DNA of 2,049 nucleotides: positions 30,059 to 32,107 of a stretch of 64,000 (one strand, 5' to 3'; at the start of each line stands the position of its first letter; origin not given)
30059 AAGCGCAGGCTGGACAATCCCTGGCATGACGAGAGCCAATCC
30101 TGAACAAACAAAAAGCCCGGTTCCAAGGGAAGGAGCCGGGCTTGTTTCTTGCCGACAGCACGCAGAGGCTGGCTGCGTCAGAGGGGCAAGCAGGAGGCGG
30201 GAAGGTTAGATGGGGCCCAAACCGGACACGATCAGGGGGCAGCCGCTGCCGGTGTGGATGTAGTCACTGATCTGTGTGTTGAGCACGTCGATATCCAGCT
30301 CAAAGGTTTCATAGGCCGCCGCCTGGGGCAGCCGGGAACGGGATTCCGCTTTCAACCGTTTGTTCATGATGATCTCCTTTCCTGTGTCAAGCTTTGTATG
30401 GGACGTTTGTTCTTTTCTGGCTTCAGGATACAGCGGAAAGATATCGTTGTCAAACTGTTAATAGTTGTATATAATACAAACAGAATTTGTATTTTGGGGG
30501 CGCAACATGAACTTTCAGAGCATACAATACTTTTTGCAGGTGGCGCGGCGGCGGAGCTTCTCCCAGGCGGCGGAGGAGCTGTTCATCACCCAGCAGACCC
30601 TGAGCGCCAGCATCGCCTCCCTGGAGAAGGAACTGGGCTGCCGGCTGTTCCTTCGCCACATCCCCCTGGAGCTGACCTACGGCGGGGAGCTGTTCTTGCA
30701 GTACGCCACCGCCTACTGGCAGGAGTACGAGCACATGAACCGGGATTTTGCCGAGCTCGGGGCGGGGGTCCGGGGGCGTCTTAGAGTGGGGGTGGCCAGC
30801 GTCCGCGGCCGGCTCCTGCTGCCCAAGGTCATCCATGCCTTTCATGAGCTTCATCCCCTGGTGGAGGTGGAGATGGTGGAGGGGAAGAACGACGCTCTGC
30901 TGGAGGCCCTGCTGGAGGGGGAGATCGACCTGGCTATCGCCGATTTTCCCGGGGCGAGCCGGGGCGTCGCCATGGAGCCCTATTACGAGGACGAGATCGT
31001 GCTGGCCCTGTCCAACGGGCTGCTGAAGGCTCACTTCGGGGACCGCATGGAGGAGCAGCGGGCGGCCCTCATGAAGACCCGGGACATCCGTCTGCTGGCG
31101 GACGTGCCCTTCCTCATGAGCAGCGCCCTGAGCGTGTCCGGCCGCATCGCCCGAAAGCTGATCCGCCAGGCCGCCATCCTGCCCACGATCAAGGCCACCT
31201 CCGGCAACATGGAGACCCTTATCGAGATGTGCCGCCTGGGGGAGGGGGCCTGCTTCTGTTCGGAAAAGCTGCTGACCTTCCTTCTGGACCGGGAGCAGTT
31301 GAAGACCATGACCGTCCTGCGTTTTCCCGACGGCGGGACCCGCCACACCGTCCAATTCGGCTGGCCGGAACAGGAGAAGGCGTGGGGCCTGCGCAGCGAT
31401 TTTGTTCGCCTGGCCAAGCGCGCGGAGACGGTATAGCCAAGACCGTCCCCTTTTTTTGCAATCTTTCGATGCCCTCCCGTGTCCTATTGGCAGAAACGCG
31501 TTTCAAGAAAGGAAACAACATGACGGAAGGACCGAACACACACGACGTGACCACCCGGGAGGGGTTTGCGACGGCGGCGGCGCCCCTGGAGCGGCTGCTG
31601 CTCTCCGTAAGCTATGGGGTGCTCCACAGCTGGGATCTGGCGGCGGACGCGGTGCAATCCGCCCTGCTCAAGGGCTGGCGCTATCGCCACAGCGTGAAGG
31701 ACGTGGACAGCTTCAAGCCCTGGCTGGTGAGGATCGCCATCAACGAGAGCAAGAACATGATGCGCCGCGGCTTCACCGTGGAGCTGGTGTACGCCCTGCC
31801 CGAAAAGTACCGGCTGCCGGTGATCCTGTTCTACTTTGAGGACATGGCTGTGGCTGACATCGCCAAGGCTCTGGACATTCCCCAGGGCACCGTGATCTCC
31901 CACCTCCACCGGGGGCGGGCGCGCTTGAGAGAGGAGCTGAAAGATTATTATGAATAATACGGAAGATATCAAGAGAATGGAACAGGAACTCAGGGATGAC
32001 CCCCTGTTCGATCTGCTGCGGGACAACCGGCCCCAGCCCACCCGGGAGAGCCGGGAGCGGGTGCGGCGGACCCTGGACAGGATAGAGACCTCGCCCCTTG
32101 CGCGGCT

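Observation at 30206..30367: Unlisted 53-codon gene with a RiPP-leader-like FELD motif, divergent from a LysR regulator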

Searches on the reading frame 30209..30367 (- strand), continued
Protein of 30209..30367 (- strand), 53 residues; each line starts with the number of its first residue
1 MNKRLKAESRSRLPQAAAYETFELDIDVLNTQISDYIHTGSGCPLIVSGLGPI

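Call 69: find_encoding_contigs(protein=P0053, flank=6000, max_places=3)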
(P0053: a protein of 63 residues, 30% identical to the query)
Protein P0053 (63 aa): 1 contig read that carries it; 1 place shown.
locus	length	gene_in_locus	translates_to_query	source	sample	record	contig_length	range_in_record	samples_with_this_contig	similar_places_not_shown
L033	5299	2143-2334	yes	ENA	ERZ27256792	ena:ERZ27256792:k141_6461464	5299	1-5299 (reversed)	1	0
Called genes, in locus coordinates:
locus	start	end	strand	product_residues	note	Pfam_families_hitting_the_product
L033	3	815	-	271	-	?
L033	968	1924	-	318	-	PF00126:HTH_1, PF03466:LysR_substrate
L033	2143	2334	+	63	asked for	-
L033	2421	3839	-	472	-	PF02127:Peptidase_M18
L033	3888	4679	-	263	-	PF01177:Asp_Glu_race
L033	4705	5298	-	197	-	?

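Call 70: find_encoding_contigs(protein=P0055, flank=6000, max_places=3)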
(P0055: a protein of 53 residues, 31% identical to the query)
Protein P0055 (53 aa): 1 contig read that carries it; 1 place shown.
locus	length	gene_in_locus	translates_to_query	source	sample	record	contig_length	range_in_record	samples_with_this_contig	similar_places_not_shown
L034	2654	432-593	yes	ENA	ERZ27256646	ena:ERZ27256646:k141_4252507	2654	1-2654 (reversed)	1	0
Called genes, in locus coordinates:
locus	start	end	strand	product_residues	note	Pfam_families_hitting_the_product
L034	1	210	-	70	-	?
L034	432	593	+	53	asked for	-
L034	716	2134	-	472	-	PF02127:Peptidase_M18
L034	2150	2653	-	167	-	?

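Call 71: find_encoding_contigs(protein=P0052, flank=6000, max_places=3)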
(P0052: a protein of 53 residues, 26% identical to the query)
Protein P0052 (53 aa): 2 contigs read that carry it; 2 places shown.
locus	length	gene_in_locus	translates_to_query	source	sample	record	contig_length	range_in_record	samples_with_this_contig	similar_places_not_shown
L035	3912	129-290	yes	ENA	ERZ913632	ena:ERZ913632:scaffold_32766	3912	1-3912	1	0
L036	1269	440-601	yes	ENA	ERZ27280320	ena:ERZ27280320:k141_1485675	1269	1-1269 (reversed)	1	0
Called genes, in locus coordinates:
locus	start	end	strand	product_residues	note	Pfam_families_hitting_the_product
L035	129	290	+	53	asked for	-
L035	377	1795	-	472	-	PF02127:Peptidase_M18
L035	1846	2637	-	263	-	PF01177:Asp_Glu_race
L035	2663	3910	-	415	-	?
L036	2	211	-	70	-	?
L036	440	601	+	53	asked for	-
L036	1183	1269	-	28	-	?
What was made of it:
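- Three further contigs end in an uncharacterised upstream gene fragment, and one ends before the flank (calls 70, 71).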

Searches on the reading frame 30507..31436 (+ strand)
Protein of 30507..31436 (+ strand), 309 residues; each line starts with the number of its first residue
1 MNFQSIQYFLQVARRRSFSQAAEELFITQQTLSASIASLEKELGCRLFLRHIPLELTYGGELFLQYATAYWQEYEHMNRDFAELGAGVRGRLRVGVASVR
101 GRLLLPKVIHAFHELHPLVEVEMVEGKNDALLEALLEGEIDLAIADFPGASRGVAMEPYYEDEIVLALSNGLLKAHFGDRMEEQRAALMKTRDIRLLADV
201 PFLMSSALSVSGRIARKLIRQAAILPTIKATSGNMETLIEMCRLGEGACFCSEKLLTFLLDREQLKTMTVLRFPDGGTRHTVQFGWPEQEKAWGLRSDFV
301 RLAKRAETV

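Call 5: search_protein_families(library=pfam, proteins=[window:30507-31436:+], max_evalue=1)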
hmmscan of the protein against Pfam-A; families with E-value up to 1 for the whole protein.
window:30507-31436:+ (309 aa): 5 families
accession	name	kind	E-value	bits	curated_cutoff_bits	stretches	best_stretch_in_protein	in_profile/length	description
PF03466.25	LysR_substrate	-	1.4e-27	96.9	28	1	86-288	2-189/209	LysR substrate binding domain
PF00126.33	HTH_1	-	1.5e-18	66.9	26.6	1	4-61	2-60/60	Bacterial regulatory helix-turn-helix protein, lysR family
PF04069.17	OpuAC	-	0.032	14.3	21.2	1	92-172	3-63/257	Substrate binding domain of ABC-type glycine betaine transport system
PF12802.13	MarR_2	-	0.05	14.2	27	1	15-41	19-46/61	MarR family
PF00497.25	SBP_bac_3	-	0.11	12.7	26.4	1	119-147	38-66/132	Bacterial extracellular solute-binding proteins, family 3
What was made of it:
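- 30507..31436 (+): LysR-type transcriptional regulator of 309 aa, the only conserved partner of the small gene. Call 5 gives HTH_1 at 1.5e-18 and LysR_substrate at 1.4e-27.
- Checked: It is divergent at 30507-31436(+) and carries HTH_1 plus LysR_substrate domains (call 5).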

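Call 9: find_related_loci(query=window:30507-31436:+, collection=genome_contigs, flank=6000)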
Query window:30507-31436:+ (309 aa) in genome_contigs; peptide patterns used: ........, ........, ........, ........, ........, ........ (x = any residue, [..] = any of these).
19 stretches matched a pattern; 5 encode a relative of the query (tblastn E <= 1e-3); 5 distinct loci.
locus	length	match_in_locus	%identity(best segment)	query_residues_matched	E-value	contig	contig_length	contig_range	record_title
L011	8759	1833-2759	75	1-309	8e-158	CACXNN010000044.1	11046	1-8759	MAG: uncultured Clostridiales bacterium isolate RUG11425 genome assembly, contig: RUG11425_asm_44, whole genome shotgun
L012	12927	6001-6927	70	1-309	3e-148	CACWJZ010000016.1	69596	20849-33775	MAG: uncultured Clostridiales bacterium isolate RUG10656 genome assembly, contig: RUG10656_asm_16, whole genome shotgun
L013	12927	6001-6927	74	1-309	5e-156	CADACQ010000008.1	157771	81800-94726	MAG: uncultured Clostridiales bacterium isolate RUG13181 genome assembly, contig: RUG13181_asm_8, whole genome shotgun s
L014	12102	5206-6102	52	1-304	6e-101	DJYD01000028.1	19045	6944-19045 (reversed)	MAG TPA_asm: Lachnospiraceae bacterium UBA6987 UBA6987_contig_19218, whole genome shotgun sequence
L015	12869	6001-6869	72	1-309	3e-126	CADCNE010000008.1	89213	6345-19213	MAG: uncultured Clostridiales bacterium isolate RUG14803 genome assembly, contig: RUG14803_asm_8, whole genome shotgun s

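Call 27: search_protein_families(library=ncbifam, proteins=[window:30507-31436:+], max_evalue=10)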
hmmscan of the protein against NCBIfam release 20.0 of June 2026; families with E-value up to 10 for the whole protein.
window:30507-31436:+ (309 aa): 57 families (the best 25 are shown)
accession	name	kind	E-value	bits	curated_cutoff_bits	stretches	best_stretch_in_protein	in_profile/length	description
NF040786.1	LysR_Sec_metab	equivalog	4.2e-41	140.9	250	1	1-269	1-263/298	selenium metabolism-associated LysR family transcriptional regulator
NF047520.1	trans_act_CidR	equivalog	6.7e-30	104.3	415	1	1-170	1-171/292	cidABC operon transcriptional activator CidR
NF053705.1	TransRegGltCGpos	equivalog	7.3e-30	104.2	350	1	1-170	1-172/300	glutamate biosynthesis transcriptional regulator GltC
NF008416.0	PRK11242.1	equivalog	3.1e-29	102.2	277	1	3-250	3-240/300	transcriptional regulator CynR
NF008722.0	PRK11716.1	equivalog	1.2e-28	100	246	1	1-251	1-241/293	HTH-type transcriptional activator IlvY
TIGR02424.1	TF_pcaQ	equivalog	3.2e-26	91.9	303.8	1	3-171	5-176/300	pca operon transcription factor PcaQ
NF045775.1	acetoin_reg_AlsR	exception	5.1e-23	82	430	1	1-245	1-236/290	acetoin biosynthesis transcriptional regulator AlsR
NF007307.0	PRK09791.1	equivalog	2.4e-22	79.4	336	1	3-148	7-153/302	LysR family transcriptional regulator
NF008352.0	PRK11139.1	subfamily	2.4e-21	76.1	288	1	3-175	8-176/305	transcriptional regulator GcvA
NF058504.1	TransRegCcpCBac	equivalog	6.2e-21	75.1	400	1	1-145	1-146/287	transcriptional regulator CcpC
NF007385.0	PRK09906.1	equivalog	3.9e-19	68.9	356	1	1-168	1-168/296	DNA-binding transcriptional regulator HcaR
NF009327.0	PRK12684.1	subfamily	8.5e-19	67.9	402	1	1-146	1-149/313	CysB family HTH-type transcriptional regulator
TIGR03339.1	phn_lysR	subfamily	1.7e-18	66.9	341.1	1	7-170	3-164/279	aminoethylphosphonate catabolism associated LysR family transcriptional regulator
NF047711.1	PutUtilRegPtrR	equivalog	2e-18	66.5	400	1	1-167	1-166/283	putrescine utilization regulator PtrR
NF047354.1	trans_reg_GltC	equivalog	2.1e-18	66.9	300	1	1-166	1-169/290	glutamate biosynthesis transcriptional regulator GltC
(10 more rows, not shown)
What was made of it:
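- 30507..31436 (+): Call 27 shows it is below the cutoff of every named LTTR equivalog.
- Closest known: Classical LTTR with a divergently transcribed target gene. Different: Its best match is the selenium-metabolism-associated LysR model, at 141 bits against a cutoff of 250 (call 27).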

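Call 29: search_solved_structures(query=window:30507-31436:+, max_evalue=0.00001)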
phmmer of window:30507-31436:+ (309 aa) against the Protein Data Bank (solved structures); distinct sequences matched with E-value up to 0.00001: 35.
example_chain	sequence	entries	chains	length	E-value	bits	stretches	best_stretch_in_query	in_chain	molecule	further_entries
3k1n_A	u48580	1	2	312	1.3e-17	67.1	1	2-144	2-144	HTH-type transcriptional regulator benM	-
3k1p_A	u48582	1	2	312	1.3e-17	67.1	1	2-144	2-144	HTH-type transcriptional regulator benM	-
2h99_A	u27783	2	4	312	1.3e-17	67.1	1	2-144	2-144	HTH-type transcriptional regulator benM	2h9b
3k1m_A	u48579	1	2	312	1.4e-17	67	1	2-143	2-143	HTH-type transcriptional regulator benM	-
5z72_A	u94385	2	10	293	3.2e-17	65.8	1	2-144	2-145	CcpC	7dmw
8h3v_S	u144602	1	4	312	5.5e-17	65.1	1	1-167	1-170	NtcB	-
2h98_A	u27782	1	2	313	5.6e-17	65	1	2-167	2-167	HTH-type transcriptional regulator catM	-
7w06_A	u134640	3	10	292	3.3e-14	55.9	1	2-152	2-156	Transcriptional regulator, LysR family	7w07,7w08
5y2v_A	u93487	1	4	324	8.1e-14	54.7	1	5-166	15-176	Rubisco operon transcriptional regulator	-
6g1b_B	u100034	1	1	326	8.3e-14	54.6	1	6-201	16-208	Hydrogen peroxide-inducible genes activator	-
6g1b_J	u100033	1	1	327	8.3e-14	54.6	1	6-201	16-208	Hydrogen peroxide-inducible genes activator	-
6g4r_B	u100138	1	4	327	8.6e-14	54.6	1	6-200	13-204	Hydrogen peroxide-inducible genes activator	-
6g1d_C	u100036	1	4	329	8.7e-14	54.6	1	6-200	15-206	Hydrogen peroxide-inducible genes activator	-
3fzv_A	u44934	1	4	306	2.1e-12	50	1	4-145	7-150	Probable transcriptional regulator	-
6m5f_A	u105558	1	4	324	2.4e-12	49.8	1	4-145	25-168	Probable transcriptional regulator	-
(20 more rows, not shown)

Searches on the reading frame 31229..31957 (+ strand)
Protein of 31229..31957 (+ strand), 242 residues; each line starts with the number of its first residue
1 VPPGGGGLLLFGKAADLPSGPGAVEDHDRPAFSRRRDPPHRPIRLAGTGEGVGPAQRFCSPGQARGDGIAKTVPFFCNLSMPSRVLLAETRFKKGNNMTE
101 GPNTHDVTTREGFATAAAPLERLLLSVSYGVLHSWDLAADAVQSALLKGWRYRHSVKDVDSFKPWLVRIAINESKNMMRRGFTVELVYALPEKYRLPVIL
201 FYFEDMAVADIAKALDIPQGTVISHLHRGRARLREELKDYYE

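Call 5: search_protein_families(library=pfam, proteins=[window:31229-31957:+], max_evalue=1)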
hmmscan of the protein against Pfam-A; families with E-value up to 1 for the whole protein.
window:31229-31957:+ (242 aa): 7 families
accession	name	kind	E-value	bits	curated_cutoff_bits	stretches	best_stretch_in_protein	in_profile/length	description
PF08281.18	Sigma70_r4_2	-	2.9e-12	46.5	25.7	1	189-233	10-54/54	Sigma-70, region 4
PF04542.20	Sigma70_r2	-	1.1e-09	38.4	24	1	121-180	6-67/71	Sigma-70 region 2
PF04545.22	Sigma70_r4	-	6.4e-08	32.4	24.1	1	190-235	5-50/50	Sigma-70, region 4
PF01022.26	HTH_5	-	0.013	15.8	22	1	205-226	15-36/47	Bacterial regulatory protein, arsR family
PF14493.12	HTH_40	-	0.15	12.8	27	1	203-228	10-35/89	Helix-turn-helix domain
PF06056.18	Terminase_5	-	0.18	12.2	20.3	1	199-229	7-37/58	Putative ATPase subunit of terminase (gpP-like)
PF00196.25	GerE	-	0.29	11.2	23.5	1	204-231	16-43/57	Bacterial regulatory proteins, luxR family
